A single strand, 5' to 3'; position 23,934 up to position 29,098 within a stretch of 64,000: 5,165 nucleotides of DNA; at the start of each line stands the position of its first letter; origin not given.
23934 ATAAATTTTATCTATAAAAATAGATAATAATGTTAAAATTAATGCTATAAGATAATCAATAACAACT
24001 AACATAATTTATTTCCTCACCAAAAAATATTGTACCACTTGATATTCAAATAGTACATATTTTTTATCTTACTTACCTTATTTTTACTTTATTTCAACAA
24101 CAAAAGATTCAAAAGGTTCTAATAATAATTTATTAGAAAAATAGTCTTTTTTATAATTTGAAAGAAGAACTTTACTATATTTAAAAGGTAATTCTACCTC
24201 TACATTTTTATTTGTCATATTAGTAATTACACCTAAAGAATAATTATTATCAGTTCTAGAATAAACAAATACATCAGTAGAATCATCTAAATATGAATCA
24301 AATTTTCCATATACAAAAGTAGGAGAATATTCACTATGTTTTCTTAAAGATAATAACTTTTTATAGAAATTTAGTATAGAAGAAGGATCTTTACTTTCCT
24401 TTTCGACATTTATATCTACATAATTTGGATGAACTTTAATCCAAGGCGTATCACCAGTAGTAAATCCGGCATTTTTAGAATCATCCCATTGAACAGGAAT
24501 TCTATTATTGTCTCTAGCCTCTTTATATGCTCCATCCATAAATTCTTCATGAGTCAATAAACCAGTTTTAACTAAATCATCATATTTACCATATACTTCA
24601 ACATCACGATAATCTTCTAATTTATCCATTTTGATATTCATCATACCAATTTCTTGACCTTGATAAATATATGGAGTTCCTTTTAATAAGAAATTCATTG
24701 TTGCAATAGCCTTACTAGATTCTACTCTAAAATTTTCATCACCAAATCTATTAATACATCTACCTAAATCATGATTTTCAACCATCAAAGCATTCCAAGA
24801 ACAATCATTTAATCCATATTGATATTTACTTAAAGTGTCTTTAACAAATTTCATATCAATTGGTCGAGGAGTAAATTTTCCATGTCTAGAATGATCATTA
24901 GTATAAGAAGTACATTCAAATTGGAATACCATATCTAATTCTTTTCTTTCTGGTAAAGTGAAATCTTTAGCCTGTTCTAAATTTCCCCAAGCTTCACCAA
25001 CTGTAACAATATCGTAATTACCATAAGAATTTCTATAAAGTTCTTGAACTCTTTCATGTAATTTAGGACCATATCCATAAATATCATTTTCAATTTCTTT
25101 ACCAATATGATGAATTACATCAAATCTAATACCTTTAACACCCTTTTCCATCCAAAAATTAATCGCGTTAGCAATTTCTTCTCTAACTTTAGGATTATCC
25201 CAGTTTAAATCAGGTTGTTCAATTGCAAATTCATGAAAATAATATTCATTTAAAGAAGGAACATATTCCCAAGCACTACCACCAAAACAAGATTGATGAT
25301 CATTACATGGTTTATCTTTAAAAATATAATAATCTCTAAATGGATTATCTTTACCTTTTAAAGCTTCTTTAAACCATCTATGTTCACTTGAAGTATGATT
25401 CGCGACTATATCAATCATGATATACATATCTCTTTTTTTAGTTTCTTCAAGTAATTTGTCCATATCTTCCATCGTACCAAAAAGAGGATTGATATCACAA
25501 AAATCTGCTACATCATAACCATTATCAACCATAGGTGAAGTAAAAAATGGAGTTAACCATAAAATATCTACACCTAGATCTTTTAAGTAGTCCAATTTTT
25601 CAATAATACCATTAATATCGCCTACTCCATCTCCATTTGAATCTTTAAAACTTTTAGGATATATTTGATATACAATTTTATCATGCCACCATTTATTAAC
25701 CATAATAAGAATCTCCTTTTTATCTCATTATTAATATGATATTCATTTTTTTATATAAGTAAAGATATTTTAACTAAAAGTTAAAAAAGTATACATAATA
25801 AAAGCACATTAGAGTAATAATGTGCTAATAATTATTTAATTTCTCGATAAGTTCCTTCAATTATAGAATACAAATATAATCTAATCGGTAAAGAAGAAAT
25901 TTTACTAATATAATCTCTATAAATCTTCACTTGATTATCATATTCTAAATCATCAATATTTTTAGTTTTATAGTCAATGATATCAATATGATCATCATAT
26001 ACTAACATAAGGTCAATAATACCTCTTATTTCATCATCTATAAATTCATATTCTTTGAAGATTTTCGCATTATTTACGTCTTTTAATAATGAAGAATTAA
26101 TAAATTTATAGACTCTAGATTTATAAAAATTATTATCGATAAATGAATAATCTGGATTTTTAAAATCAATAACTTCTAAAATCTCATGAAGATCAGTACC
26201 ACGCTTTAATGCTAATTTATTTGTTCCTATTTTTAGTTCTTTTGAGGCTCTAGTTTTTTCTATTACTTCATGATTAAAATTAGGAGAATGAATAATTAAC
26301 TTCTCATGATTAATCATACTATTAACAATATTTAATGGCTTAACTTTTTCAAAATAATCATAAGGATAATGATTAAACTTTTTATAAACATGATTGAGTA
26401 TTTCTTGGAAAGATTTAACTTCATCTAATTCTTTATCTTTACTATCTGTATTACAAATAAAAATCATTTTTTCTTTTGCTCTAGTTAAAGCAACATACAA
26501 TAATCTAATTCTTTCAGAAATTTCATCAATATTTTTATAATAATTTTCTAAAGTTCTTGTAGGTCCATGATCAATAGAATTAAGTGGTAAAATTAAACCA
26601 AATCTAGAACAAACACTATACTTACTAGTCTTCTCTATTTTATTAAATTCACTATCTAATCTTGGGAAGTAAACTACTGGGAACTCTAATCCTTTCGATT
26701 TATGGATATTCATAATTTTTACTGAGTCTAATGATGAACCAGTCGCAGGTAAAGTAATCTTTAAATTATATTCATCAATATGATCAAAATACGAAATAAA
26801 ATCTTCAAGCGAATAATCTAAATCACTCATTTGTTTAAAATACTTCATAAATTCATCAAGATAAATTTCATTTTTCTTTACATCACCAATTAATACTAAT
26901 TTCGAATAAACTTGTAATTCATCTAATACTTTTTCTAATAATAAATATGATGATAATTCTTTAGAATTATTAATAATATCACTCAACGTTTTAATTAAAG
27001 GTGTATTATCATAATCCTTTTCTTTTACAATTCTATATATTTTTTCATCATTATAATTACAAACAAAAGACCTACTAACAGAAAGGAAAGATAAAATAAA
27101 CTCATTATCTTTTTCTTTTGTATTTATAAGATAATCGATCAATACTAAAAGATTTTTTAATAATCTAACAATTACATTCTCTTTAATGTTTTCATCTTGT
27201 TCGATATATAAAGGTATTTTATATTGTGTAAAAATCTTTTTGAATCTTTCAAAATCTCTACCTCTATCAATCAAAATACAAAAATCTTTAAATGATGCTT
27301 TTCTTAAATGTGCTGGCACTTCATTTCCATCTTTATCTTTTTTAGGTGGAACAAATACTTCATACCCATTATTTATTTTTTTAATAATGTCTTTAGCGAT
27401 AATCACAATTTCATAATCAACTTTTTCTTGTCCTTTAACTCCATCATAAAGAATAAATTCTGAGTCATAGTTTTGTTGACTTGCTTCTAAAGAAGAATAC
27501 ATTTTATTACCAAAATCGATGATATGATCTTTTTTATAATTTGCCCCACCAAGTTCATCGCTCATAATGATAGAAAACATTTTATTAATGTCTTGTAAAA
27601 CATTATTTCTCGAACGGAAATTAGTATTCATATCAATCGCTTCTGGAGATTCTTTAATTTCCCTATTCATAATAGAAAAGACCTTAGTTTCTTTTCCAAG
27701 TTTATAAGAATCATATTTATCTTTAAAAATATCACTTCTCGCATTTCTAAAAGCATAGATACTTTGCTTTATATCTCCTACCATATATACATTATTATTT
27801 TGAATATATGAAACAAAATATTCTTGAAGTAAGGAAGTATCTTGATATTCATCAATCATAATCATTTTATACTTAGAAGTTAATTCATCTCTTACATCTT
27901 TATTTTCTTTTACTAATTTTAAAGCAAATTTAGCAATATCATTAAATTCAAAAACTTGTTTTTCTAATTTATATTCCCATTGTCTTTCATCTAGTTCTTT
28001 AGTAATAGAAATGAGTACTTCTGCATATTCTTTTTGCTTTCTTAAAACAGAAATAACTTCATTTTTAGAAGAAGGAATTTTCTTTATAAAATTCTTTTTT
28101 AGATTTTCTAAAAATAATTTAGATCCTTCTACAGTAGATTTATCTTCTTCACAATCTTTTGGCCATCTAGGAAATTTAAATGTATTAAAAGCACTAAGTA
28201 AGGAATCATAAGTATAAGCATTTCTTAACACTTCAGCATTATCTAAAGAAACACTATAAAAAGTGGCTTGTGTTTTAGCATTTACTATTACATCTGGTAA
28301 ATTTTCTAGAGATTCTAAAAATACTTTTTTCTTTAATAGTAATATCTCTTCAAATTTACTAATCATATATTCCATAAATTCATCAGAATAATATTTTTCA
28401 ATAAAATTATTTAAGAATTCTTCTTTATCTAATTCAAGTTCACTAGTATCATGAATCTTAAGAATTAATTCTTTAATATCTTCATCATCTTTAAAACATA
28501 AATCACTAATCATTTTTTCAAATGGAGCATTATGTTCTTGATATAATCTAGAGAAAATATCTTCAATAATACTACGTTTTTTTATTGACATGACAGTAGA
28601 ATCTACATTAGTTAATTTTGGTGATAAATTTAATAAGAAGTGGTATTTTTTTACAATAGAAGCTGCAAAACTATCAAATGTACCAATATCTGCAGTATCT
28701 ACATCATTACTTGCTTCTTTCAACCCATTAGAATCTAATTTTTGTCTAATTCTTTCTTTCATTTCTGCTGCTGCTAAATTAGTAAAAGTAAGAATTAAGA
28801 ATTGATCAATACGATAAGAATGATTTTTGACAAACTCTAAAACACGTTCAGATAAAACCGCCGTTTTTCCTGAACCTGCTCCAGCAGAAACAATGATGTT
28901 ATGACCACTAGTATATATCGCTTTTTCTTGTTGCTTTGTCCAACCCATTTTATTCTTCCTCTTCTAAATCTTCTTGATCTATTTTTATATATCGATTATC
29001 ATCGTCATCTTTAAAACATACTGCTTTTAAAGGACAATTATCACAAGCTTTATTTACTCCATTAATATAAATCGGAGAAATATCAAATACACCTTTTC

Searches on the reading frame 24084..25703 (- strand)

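Call 31: search_protein_families(library=pfam, proteins=[window:24084-25703:-], max_evalue=0.0001)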
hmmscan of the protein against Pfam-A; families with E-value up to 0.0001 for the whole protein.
window:24084-25703:- (539 aa): 2 families
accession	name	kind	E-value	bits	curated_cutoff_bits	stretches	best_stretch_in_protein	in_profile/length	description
PF00128.31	Alpha-amylase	-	2.4e-136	456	22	1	13-458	1-441/446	Alpha amylase, catalytic domain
PF23915.1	SusG_C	-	1.3e-06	29.1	27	1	478-535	1-62/62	Alpha-amylase SusG C-terminal domain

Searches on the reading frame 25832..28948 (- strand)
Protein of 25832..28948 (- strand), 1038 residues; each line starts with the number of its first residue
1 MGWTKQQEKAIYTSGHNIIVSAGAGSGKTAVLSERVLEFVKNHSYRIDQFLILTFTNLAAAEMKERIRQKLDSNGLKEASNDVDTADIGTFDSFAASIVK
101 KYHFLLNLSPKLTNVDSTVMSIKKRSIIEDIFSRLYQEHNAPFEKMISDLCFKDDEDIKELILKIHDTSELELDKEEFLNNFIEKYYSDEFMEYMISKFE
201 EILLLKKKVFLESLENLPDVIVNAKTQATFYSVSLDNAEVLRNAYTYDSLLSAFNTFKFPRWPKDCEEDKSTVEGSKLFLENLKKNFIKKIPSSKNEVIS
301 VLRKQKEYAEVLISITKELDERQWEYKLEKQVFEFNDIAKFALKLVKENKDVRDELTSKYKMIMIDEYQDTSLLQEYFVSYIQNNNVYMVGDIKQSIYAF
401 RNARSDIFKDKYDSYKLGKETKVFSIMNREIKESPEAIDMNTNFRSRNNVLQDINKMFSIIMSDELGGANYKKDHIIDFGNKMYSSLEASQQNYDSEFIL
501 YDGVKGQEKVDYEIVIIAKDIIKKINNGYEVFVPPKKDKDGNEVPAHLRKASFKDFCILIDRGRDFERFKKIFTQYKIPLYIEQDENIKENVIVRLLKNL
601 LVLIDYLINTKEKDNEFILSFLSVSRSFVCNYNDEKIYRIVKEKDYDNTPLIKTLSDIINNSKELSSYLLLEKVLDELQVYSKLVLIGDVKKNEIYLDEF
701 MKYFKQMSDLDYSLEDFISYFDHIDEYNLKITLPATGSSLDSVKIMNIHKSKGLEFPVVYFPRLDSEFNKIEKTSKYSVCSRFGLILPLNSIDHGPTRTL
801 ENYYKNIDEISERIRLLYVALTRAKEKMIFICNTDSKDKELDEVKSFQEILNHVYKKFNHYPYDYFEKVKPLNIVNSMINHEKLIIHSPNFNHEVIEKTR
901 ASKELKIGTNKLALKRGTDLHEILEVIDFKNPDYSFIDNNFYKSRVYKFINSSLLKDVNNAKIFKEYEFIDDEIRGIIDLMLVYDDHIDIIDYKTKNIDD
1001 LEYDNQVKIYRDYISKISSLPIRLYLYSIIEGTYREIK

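Call 31: search_protein_families(library=pfam, proteins=[window:25832-28948:-], max_evalue=0.0001)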
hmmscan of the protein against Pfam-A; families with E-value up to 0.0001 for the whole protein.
window:25832-28948:- (1038 aa): 6 families
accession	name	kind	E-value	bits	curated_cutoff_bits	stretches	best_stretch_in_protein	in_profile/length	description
PF00580.27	UvrD-helicase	-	6.4e-52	177.3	23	1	3-415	1-270/271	UvrD/REP helicase N-terminal domain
PF13245.12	AAA_19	-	2.5e-18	67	25.1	1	7-401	1-134/134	AAA domain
PF13361.12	UvrD_C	-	2e-16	60.8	25.6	1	697-833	241-348/350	UvrD-like helicase C-terminal domain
PF13538.12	UvrD_C_2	-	3.6e-10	40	27.4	0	745-767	4-28/52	UvrD-like helicase C-terminal domain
PF01443.25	Viral_helicase1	-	9.8e-07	29.2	21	0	356-405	54-109/228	Viral superfamily 1 RNA helicase core domain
PF00270.35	DEAD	-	8e-05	22.9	26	0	5-78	2-76/167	DEAD/DEAH box helicase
